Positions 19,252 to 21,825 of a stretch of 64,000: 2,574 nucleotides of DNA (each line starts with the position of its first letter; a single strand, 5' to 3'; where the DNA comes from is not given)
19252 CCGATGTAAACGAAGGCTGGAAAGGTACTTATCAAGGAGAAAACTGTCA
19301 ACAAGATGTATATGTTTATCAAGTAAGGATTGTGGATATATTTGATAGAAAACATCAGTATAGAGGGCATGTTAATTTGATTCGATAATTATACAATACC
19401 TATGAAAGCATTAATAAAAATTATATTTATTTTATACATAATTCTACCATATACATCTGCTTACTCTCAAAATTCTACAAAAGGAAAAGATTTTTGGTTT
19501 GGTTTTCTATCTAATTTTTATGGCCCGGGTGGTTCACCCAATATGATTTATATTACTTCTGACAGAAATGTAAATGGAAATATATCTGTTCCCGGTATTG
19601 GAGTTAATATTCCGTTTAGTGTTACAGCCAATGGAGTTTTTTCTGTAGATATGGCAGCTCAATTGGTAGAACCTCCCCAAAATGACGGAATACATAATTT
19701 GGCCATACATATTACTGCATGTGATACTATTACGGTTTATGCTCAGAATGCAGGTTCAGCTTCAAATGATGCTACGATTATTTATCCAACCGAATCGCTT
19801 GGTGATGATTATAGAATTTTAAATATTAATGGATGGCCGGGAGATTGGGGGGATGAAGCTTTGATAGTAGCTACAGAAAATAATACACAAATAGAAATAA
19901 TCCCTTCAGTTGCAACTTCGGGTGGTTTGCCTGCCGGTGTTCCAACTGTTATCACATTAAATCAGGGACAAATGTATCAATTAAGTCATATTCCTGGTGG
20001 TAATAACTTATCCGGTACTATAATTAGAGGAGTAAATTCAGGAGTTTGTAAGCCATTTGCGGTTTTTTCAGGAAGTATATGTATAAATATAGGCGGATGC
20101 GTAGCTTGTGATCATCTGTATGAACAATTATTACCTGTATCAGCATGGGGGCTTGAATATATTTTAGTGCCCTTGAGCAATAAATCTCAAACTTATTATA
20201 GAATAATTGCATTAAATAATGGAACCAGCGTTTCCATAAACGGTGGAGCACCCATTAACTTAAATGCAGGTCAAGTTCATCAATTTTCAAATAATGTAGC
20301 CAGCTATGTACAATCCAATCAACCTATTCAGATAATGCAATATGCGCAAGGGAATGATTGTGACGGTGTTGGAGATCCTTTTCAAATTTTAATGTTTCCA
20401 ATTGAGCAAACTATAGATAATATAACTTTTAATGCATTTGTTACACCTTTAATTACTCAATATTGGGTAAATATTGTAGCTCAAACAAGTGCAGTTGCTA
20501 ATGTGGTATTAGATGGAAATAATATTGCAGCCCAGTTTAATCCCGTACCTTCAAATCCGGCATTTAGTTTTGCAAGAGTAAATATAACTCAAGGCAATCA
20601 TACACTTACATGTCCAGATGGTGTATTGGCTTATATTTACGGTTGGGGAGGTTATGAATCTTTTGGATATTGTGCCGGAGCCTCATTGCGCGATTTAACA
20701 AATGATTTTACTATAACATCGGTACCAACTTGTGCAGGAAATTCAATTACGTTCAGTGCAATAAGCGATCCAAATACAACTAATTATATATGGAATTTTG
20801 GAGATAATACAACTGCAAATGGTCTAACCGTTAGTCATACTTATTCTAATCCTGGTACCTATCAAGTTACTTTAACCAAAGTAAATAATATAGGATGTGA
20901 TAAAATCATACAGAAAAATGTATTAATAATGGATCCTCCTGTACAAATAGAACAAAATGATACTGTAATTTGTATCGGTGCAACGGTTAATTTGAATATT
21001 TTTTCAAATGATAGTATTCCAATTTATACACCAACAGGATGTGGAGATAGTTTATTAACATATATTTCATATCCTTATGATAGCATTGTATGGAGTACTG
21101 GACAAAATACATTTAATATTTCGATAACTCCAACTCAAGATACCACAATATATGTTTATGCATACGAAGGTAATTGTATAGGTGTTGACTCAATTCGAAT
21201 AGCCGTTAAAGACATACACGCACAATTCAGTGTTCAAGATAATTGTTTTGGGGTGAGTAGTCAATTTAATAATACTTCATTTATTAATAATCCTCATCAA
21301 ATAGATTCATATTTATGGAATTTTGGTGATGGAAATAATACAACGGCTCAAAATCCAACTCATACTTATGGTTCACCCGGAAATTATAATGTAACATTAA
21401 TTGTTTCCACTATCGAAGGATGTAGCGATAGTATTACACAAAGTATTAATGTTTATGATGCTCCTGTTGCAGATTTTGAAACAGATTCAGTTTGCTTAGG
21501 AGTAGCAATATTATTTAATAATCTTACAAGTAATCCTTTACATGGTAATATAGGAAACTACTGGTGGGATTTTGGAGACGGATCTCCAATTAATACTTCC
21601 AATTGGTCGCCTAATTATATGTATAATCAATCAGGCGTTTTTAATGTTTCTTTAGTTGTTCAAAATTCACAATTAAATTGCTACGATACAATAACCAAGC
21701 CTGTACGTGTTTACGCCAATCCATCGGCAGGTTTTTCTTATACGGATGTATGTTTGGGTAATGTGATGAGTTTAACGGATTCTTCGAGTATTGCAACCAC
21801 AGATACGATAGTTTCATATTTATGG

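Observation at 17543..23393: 1716-bp segment 100% identical between two adjacent adhesin genes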

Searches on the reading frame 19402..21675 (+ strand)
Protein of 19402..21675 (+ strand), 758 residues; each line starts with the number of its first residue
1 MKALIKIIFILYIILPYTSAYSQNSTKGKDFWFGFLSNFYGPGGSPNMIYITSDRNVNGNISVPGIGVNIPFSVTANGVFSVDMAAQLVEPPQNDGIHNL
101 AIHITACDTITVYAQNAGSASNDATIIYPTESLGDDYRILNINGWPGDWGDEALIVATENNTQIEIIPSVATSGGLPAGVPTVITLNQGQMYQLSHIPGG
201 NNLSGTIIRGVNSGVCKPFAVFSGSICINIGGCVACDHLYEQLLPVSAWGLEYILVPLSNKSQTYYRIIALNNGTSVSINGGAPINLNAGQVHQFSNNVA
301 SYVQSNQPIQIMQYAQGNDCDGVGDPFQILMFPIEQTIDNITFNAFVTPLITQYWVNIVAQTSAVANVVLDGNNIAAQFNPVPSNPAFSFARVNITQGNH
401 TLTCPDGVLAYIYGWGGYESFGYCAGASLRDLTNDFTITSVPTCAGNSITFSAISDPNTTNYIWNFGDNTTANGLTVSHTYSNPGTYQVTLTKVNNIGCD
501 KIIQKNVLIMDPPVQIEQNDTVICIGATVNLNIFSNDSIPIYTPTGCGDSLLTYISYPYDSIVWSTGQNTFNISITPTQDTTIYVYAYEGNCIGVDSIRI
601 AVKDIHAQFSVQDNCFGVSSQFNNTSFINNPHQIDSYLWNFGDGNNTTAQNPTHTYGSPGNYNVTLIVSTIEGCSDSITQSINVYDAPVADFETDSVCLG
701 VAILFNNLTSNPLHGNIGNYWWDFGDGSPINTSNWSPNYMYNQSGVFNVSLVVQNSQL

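Call 56: find_related_loci(query=window:19402-21675:+, collection=metagenome_contigs, flank=10000)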
Query window:19402-21675:+ (758 aa) in metagenome_contigs; peptide patterns used: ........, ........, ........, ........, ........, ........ (x = any residue, [..] = any of these).
183 stretches matched a pattern; 141 encode a relative of the query (tblastn E <= 1e-3); the best 80 are kept; 80 distinct loci.
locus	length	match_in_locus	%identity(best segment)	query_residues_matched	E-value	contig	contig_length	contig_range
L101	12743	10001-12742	55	7-756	0e+0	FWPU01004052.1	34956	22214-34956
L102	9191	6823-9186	48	25-756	0e+0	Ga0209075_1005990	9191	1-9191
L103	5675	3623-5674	50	4-703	0e+0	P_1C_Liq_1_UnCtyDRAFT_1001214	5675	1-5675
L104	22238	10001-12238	46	1-752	0e+0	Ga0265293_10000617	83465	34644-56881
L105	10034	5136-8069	43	18-757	3e-177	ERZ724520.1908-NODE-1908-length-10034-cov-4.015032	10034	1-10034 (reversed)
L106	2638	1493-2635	62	7-388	2e-163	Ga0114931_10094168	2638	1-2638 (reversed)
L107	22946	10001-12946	34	1-757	6e-126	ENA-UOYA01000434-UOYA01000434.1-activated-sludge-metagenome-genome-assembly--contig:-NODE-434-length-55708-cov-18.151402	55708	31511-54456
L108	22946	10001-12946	34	1-757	8e-126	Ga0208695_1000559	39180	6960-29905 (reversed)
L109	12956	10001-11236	44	6-432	1e-103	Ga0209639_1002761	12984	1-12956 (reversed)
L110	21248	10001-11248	42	18-427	2e-93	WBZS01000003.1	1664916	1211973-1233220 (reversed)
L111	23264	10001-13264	30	433-756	4e-32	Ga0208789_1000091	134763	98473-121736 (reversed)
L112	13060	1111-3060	30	423-756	1e-29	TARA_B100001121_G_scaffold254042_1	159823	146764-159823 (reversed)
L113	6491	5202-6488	33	424-757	6e-28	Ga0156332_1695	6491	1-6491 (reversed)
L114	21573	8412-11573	29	405-756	5e-30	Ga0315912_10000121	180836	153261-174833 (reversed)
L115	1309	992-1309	48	7-114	9e-26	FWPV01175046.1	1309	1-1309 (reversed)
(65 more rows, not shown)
